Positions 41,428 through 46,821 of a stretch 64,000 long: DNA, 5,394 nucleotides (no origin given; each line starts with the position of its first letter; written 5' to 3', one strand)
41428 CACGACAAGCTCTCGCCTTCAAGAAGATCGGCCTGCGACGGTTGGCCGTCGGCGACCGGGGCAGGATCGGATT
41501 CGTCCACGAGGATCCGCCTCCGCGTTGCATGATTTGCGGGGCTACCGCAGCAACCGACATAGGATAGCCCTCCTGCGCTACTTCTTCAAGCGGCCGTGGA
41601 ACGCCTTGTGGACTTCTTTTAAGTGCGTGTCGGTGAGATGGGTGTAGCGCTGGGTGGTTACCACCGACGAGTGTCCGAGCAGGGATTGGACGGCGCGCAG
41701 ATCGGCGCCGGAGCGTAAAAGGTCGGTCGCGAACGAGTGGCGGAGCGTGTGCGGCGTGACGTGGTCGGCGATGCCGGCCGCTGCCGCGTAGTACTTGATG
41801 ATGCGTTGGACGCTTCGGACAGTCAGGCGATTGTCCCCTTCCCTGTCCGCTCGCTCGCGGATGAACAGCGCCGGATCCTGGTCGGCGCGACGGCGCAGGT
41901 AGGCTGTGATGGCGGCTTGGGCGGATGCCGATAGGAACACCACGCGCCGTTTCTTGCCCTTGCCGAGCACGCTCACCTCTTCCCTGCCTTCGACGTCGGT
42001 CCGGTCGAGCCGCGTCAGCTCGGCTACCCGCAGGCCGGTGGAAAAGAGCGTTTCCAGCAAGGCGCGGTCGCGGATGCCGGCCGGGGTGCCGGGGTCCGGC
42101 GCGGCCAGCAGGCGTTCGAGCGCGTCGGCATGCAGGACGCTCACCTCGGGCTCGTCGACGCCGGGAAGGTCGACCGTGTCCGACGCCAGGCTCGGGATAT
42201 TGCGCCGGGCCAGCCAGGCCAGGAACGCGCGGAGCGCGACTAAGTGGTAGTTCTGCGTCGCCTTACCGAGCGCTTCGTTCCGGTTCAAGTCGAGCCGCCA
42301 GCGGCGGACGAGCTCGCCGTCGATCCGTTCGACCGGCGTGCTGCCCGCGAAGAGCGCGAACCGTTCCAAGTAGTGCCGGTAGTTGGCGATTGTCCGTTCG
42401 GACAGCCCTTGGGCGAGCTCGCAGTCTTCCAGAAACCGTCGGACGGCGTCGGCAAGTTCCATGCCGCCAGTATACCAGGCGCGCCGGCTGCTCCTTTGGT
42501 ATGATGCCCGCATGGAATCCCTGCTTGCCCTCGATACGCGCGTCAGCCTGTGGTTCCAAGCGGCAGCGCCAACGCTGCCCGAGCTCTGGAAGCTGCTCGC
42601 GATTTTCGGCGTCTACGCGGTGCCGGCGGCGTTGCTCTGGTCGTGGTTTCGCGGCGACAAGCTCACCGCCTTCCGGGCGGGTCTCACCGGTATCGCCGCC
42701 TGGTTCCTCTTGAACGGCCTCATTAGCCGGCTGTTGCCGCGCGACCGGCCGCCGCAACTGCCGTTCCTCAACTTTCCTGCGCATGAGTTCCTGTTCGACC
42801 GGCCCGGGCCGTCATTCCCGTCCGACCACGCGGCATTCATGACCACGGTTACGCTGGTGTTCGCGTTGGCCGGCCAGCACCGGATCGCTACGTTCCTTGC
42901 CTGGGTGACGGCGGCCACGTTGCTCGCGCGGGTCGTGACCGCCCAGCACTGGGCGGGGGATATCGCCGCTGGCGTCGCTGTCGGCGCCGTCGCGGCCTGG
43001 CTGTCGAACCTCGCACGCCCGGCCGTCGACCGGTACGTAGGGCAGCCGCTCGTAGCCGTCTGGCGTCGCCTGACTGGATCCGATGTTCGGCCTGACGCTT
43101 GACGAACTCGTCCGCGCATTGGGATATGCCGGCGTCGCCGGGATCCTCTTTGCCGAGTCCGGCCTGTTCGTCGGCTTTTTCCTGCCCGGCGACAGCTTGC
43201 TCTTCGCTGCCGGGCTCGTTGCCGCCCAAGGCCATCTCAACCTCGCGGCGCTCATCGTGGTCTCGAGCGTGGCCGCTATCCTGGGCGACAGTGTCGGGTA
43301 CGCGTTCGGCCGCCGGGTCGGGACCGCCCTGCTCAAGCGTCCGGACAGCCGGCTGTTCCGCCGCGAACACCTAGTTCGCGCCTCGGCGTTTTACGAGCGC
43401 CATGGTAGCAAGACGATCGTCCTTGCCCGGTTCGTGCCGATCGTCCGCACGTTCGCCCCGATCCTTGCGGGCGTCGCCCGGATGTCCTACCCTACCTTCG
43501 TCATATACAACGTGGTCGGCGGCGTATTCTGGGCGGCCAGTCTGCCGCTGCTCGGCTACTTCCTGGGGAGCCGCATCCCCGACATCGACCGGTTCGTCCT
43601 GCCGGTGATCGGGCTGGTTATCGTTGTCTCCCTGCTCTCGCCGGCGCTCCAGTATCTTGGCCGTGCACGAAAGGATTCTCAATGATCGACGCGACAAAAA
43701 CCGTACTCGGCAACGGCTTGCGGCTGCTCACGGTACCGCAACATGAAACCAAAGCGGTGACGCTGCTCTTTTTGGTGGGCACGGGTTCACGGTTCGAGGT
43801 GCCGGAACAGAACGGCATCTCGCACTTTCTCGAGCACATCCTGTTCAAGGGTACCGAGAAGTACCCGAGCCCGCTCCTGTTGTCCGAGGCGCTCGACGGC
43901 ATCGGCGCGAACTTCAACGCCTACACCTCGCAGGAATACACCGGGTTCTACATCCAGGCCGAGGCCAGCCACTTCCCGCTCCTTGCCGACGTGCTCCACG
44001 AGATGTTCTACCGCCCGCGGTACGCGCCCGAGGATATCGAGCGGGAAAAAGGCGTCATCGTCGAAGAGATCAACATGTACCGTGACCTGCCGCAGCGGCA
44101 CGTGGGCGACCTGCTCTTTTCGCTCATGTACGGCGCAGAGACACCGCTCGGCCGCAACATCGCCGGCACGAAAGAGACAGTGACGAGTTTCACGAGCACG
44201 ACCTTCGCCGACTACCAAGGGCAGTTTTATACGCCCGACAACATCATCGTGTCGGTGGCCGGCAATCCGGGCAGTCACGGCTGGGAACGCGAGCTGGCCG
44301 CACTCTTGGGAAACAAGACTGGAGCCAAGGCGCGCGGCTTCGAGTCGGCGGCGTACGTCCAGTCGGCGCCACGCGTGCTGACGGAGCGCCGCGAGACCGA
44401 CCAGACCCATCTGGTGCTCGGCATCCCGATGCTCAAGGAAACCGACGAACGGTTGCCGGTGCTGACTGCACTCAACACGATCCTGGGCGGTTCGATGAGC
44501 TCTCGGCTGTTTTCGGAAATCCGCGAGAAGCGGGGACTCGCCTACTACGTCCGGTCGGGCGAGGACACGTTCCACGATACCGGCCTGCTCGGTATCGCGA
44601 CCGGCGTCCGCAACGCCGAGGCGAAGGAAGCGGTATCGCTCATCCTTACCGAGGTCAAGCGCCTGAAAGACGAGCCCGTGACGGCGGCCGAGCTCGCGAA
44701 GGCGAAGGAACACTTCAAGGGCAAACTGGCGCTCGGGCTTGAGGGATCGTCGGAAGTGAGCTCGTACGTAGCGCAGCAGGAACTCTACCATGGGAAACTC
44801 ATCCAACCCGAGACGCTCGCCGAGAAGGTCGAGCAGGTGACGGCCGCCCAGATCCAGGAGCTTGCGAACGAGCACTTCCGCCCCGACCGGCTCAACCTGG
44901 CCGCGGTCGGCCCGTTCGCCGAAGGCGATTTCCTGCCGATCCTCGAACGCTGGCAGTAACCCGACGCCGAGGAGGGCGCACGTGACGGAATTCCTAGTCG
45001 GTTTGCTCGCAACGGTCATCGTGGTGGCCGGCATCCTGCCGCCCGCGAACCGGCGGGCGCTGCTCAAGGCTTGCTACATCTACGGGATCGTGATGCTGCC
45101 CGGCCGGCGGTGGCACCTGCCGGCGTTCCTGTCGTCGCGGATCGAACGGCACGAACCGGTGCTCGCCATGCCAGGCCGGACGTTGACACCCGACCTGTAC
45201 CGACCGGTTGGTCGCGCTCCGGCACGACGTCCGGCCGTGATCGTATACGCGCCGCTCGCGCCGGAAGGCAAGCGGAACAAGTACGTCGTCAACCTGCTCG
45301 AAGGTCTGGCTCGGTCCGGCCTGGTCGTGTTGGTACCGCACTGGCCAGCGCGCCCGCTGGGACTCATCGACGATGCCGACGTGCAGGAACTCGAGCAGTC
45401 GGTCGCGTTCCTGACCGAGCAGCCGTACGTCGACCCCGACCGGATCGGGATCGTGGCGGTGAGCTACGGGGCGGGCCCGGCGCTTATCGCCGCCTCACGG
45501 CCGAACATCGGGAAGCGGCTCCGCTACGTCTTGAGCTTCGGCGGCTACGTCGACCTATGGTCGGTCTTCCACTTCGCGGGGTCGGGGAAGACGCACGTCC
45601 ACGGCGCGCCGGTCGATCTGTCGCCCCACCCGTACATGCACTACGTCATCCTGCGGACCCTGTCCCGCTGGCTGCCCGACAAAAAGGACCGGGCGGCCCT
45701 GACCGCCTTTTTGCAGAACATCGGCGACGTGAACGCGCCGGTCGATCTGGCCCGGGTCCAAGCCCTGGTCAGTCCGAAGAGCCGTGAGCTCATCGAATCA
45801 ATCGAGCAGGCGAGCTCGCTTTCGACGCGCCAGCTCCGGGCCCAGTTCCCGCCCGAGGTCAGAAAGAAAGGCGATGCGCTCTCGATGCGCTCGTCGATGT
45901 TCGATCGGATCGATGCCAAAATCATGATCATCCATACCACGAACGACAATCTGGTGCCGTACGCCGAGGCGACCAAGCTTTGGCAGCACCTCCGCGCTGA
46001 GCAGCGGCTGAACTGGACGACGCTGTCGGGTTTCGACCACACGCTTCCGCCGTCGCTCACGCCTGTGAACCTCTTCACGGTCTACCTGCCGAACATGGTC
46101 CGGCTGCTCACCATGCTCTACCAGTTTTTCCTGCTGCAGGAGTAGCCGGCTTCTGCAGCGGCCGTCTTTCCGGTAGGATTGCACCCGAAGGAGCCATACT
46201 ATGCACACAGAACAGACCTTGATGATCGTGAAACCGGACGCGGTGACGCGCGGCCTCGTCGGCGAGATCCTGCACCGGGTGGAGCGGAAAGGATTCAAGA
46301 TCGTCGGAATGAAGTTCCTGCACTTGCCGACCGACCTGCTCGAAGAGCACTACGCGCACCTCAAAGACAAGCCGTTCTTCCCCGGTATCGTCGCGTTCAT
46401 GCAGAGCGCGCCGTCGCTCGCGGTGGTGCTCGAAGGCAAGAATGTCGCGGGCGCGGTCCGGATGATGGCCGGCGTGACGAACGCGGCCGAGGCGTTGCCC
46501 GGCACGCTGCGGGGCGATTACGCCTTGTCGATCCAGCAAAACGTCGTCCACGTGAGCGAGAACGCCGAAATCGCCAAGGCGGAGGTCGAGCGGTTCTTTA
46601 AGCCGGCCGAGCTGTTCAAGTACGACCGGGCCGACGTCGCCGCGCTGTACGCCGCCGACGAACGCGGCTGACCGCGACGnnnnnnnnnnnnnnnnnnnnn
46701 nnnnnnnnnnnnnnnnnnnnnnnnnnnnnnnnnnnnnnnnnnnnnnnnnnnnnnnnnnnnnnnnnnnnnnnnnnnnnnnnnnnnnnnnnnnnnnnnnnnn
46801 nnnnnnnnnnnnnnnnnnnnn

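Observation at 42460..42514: Recurrent leaderless promoter pattern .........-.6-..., including two back-to-back divergent pairs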

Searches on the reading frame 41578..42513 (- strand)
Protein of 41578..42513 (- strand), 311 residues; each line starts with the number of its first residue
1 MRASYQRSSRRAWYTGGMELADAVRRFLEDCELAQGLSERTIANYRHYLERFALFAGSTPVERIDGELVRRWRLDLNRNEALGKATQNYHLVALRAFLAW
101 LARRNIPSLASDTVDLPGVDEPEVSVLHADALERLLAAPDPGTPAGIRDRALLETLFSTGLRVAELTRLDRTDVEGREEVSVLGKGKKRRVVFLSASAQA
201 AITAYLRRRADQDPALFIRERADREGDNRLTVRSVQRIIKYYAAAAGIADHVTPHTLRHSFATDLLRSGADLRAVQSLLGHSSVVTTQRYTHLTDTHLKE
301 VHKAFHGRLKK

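Call 16: search_protein_families(library=pfam, proteins=[window:41578-42513:-])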
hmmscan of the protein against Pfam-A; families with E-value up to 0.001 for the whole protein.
window:41578-42513:- (311 aa): 3 families
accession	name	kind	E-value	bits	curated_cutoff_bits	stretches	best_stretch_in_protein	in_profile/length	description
PF00589.27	Phage_integrase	-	1.9e-41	142.1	27.1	1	126-296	2-171/172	Phage integrase family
PF02899.23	Phage_int_SAM_1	-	5.1e-11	43.1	22.3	1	25-105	2-83/83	Phage integrase, N-terminal SAM-like domain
PF13495.12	Phage_int_SAM_4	-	2.7e-09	37.8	27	1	26-106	4-83/85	Phage integrase, N-terminal SAM-like domain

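Call 31: find_related_loci(query=window:41578-42462:-, collection=metagenome_contigs, flank=6000)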
Query window:41578-42462:- (294 aa) in metagenome_contigs; peptide patterns used: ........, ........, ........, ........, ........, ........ (x = any residue, [..] = any of these).
600 stretches matched a pattern (row limit reached: there are more); 251 encode a relative of the query (tblastn E <= 1e-3); the best 80 are kept; 80 distinct loci.
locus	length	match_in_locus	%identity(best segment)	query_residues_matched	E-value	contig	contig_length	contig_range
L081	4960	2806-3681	54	1-289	4e-96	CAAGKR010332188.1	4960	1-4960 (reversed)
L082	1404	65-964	52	1-289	4e-101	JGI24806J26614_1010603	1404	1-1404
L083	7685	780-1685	51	1-291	4e-94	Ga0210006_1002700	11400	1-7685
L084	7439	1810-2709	53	1-289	1e-93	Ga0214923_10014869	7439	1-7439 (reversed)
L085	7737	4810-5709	53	1-289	8e-93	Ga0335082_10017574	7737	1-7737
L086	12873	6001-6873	53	10-289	6e-93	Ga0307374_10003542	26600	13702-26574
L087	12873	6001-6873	54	10-289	1e-92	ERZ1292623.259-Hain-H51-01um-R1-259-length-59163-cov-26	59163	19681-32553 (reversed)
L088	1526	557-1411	53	3-294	9e-99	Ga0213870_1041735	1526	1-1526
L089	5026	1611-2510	52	1-289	2e-92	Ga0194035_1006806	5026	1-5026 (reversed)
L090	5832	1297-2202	52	1-291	6e-92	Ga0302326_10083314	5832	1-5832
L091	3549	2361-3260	51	1-289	1e-92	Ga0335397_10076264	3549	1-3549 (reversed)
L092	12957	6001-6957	49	1-294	3e-91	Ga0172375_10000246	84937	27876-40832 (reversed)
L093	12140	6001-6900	50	1-289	2e-91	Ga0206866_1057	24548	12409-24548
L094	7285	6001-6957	49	1-294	3e-91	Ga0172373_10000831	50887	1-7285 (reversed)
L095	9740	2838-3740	51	1-290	6e-91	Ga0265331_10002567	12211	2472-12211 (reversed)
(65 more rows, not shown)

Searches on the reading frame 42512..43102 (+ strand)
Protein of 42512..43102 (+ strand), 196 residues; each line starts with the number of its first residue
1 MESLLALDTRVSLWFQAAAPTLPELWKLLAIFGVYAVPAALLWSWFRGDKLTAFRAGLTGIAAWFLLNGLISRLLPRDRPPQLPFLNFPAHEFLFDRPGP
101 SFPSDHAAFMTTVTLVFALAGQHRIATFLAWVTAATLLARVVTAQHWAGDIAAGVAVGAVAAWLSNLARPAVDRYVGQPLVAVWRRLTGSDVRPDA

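Call 17: search_protein_families(library=pfam, proteins=[window:42512-43102:+])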
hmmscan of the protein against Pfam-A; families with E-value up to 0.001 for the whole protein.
window:42512-43102:+ (196 aa): 2 families
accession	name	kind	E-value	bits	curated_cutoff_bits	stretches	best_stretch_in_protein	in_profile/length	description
PF01569.27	PAP2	-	6.9e-13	48.9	27.2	1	59-168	7-124/130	PAP2 superfamily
PF14378.12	PAP2_3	-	2e-06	28.2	27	1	97-164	122-190/190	PAP2 superfamily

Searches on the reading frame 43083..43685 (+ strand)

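Call 17: search_protein_families(library=pfam, proteins=[window:43083-43685:+])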
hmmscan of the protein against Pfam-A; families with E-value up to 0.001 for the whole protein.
window:43083-43685:+ (200 aa): 1 family
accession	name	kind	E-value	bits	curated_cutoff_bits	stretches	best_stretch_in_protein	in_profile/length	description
PF09335.16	VTT_dom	-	2.6e-20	73.6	33.9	1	34-159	1-122/123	VTT domain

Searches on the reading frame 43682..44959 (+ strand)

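Call 55: search_protein_families(library=pfam, proteins=[window:43682-44959:+])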
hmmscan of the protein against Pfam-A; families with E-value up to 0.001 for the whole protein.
window:43682-44959:+ (425 aa): 2 families
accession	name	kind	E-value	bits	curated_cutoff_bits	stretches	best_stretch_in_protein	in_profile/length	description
PF05193.26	Peptidase_M16_C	-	1e-34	120.4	23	1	170-343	2-179/181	Peptidase M16 inactive domain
PF00675.25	Peptidase_M16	-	2.1e-33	115.8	22.3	1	17-163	4-148/149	Insulinase (Peptidase family M16)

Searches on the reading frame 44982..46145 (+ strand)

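Call 56: search_protein_families(library=pfam, proteins=[window:44982-46145:+])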
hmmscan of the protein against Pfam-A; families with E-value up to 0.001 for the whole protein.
window:44982-46145:+ (387 aa): 3 families
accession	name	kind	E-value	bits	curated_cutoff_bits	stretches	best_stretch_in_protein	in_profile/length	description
PF00326.27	Peptidase_S9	-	1e-06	28.9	22.6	0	305-341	136-174/213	Prolyl oligopeptidase family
PF02129.25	Peptidase_S15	-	6.2e-06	26.5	23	1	68-343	5-253/262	X-Pro dipeptidyl-peptidase (S15 family)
PF08840.17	BAAT_C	-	0.0001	22.8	20.9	0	138-173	7-42/210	BAAT / Acyl-CoA thioester hydrolase C terminal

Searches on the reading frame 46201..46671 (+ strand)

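Call 56: search_protein_families(library=pfam, proteins=[window:46201-46671:+])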
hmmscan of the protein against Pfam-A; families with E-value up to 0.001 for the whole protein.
window:46201-46671:+ (156 aa): 1 family
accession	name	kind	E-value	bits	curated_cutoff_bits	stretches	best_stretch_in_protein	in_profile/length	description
PF00334.24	NDK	-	9.9e-48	161.9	27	1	4-137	1-134/135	Nucleoside diphosphate kinase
